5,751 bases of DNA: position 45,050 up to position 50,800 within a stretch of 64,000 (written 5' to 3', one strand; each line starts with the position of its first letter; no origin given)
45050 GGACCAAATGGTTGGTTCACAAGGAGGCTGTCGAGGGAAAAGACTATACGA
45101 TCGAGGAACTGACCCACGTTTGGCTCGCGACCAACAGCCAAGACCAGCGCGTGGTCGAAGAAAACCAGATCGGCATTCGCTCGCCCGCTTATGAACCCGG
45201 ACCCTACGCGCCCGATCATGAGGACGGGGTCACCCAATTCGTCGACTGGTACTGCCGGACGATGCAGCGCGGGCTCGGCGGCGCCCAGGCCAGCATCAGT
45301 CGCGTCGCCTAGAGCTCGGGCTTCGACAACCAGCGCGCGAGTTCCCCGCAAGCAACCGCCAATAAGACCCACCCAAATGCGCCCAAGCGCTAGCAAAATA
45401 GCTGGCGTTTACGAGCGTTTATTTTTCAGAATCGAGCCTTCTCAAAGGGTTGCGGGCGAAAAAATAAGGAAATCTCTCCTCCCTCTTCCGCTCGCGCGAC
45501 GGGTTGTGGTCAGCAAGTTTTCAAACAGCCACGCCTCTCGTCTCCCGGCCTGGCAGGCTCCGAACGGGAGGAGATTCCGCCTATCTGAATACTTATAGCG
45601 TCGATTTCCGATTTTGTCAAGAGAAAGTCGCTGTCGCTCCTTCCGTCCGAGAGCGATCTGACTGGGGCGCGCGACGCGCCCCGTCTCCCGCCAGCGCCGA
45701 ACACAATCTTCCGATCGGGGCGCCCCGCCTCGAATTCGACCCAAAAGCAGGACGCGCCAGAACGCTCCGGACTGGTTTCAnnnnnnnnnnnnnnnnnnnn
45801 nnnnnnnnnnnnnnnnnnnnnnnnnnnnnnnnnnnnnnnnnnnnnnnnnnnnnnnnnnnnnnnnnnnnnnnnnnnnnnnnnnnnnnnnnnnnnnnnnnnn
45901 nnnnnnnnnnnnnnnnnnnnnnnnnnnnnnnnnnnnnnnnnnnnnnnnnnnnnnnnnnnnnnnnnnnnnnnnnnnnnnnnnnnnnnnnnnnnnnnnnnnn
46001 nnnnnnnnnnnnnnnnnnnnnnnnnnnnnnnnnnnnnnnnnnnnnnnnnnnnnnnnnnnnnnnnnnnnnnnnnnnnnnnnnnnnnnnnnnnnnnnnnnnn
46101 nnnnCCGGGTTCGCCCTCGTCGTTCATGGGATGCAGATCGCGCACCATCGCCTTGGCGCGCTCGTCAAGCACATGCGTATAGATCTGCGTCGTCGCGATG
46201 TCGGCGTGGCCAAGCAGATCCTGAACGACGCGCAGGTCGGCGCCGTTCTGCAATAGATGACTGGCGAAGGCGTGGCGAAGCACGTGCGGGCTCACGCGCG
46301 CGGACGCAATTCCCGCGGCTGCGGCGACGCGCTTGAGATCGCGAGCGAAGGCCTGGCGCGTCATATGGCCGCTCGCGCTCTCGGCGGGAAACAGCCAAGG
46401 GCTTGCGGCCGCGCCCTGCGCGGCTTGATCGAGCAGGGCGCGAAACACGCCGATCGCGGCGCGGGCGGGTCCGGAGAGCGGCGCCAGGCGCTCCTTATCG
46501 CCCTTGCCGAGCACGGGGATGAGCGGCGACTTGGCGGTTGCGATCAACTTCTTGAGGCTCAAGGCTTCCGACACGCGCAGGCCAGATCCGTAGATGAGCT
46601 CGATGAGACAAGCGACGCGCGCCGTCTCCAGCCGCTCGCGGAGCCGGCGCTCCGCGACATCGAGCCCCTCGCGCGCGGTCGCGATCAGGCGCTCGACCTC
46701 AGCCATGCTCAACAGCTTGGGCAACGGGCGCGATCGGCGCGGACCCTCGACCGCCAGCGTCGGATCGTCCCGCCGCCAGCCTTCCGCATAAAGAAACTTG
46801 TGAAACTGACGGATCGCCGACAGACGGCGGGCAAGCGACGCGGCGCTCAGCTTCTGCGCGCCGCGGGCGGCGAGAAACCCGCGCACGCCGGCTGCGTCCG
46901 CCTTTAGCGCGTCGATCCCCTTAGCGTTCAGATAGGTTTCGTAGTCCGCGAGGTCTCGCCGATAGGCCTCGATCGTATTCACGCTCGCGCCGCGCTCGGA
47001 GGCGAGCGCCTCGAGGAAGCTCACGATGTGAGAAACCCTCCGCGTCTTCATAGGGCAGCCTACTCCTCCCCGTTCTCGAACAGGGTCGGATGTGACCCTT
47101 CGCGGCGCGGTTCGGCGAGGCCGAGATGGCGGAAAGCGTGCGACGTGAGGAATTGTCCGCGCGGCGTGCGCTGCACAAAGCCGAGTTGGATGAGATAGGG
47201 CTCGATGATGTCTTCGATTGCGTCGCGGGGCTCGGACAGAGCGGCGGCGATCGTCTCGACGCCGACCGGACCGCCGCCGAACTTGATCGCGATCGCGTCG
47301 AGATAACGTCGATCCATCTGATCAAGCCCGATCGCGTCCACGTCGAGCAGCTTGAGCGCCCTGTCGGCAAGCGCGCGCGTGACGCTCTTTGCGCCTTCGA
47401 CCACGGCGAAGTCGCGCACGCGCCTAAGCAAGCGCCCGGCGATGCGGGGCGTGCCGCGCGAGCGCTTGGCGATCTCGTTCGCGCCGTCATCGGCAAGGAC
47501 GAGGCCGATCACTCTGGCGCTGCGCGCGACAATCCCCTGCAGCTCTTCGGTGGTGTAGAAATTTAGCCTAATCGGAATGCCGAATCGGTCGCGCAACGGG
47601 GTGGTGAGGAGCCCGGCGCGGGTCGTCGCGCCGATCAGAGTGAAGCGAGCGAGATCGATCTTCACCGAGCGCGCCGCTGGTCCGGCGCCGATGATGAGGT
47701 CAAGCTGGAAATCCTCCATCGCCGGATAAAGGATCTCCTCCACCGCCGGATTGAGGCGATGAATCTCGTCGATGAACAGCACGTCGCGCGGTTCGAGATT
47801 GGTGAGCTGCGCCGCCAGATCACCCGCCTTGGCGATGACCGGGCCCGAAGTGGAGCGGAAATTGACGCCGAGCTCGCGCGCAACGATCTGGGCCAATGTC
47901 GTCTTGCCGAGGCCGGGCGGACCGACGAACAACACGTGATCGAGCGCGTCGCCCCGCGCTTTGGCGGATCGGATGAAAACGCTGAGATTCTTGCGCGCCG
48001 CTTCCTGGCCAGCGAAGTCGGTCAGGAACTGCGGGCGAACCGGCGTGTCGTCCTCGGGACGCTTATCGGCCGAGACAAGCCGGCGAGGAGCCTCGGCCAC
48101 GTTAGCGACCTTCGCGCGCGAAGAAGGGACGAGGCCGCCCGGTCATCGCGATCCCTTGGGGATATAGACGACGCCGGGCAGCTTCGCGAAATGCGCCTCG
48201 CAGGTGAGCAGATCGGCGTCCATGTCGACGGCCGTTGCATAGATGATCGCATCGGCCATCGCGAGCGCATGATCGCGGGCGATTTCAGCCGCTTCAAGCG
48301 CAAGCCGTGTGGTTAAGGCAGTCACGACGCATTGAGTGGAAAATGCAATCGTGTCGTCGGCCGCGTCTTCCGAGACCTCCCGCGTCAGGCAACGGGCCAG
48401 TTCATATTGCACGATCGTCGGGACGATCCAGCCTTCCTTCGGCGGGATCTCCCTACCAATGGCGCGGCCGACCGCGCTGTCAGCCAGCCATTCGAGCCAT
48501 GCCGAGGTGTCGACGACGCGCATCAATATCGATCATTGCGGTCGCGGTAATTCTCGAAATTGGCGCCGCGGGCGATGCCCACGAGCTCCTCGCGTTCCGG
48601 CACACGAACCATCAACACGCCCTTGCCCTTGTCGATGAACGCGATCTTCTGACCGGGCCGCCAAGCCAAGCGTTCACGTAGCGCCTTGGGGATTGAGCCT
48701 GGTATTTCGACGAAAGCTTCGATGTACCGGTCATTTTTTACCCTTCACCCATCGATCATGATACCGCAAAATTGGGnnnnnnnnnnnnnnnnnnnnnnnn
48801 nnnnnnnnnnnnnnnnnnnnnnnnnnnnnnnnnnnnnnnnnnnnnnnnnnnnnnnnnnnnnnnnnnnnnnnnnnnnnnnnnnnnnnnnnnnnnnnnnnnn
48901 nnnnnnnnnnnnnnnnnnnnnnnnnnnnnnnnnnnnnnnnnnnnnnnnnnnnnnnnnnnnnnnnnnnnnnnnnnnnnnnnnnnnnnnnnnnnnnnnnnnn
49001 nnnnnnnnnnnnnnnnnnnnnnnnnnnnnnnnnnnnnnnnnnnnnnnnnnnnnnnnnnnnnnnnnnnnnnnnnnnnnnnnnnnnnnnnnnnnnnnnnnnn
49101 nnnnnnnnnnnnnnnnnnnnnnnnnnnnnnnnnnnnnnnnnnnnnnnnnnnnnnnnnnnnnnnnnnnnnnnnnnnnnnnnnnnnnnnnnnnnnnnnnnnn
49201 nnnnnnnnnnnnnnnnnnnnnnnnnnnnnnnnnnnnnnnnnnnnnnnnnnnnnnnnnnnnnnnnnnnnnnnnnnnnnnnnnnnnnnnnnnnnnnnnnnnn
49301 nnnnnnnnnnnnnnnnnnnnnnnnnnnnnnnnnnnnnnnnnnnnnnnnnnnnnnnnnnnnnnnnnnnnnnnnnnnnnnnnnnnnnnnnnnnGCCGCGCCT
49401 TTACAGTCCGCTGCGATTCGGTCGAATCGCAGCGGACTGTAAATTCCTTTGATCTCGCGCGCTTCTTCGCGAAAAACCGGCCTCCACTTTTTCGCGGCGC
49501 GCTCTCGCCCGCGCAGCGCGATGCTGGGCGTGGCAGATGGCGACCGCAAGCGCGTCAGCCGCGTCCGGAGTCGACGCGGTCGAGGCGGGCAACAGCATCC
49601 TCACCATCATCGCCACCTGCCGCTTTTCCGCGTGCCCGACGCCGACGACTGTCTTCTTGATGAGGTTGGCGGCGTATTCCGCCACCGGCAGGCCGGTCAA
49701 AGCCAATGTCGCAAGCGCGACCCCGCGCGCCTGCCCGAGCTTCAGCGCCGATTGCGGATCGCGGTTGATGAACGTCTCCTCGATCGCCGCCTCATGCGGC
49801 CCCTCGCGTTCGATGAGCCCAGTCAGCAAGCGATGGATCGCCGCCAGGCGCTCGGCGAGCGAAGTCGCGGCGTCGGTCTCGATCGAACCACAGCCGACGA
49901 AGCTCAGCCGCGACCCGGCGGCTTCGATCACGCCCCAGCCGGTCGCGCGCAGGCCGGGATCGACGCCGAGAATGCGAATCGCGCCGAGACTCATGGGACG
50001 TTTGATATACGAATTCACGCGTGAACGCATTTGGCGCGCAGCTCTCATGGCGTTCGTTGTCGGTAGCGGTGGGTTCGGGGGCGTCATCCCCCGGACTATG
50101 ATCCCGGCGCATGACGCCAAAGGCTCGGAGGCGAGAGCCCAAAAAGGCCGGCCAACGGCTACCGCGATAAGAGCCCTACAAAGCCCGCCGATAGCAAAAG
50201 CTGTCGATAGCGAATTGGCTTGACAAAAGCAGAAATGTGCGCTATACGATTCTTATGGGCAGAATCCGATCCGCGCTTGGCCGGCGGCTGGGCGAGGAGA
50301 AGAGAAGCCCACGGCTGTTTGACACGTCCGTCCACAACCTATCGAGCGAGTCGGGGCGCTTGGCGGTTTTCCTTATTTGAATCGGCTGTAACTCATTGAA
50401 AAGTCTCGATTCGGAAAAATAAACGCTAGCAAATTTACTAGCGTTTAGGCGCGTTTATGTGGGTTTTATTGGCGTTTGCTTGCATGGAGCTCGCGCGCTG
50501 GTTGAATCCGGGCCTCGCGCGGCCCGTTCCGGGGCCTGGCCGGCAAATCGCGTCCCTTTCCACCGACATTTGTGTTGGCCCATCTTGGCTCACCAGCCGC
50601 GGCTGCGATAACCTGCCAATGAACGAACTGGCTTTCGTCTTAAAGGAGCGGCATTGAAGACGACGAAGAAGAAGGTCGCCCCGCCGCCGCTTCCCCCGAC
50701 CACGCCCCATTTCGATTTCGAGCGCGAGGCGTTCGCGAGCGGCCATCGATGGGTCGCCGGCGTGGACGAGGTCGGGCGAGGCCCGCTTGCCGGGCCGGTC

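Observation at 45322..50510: About 300 bp diverged inverted repeats, each with a near-consensus promoter and conserved GANTC sites, bracket the DUF167-xerD-ruvB-vapBC-ruvA-ruvC block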

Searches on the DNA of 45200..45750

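Call 7: search_rna_families(source=window, start=45200, end=45750, threshold=evalue, max_evalue=10, show_alignments=3)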
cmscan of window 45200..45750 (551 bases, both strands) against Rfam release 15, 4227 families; matches with E-value up to 10: 1.
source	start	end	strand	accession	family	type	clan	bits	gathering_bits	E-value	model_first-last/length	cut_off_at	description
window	45624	45689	+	RF01066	6C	Cis-reg;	-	17.6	47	8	1-75/75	no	6C RNA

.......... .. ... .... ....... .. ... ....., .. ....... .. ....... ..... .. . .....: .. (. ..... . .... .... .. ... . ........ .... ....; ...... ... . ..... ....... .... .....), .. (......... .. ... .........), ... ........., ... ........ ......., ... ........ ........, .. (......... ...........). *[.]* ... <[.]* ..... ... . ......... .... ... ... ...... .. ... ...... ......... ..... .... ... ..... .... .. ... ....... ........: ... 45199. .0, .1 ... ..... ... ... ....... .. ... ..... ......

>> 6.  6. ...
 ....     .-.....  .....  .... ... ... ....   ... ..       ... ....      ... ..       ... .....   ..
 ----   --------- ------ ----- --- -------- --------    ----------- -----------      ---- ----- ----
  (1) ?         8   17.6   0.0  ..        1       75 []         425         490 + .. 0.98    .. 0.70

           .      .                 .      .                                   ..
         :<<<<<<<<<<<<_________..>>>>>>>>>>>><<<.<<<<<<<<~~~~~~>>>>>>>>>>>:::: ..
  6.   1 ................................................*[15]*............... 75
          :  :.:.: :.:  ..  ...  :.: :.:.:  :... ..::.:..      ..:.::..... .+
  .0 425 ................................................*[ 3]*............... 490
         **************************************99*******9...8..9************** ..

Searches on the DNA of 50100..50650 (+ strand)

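Call 8: search_rna_families(source=window, start=50100, end=50650, threshold=evalue, max_evalue=10, show_alignments=3)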
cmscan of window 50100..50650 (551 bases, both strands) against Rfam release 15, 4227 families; matches with E-value up to 10: 1.
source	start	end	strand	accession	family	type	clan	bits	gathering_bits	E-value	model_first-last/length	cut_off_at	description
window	50594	50613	-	RF03139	S4-Bacteroidia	Cis-reg; leader;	CL00119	12.3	34.7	8.6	1-34/34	no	S4-Bacteroidia ribosomal protein leader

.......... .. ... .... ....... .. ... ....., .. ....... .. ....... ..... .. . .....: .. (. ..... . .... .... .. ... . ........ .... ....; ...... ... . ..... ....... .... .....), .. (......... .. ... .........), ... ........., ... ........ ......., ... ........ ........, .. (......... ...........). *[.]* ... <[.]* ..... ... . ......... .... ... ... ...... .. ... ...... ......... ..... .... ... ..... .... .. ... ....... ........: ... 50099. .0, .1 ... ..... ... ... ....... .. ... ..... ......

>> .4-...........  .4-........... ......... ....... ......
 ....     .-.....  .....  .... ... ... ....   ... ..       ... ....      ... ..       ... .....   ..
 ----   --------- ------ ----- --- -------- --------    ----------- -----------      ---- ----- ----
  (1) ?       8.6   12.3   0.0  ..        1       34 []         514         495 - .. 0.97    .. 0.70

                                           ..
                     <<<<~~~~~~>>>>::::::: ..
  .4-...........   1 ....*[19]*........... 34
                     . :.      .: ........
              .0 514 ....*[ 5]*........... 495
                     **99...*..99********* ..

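Call 11: search_dna_similar(query=window:50200-50530:+, collection=plasmids, mode=distant, max_evalue=0.001)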
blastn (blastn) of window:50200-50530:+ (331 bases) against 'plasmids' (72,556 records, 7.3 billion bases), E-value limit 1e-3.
No match.

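Call 56: search_dna_similar(query=window:50200-50530:+, collection=phages, mode=distant, max_evalue=0.01)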
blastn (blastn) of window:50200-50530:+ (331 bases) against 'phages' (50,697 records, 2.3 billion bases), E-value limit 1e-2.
No match.
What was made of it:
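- Tried and rejected: Plasmid and phage collections. blastn found no match (calls 11, 56).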
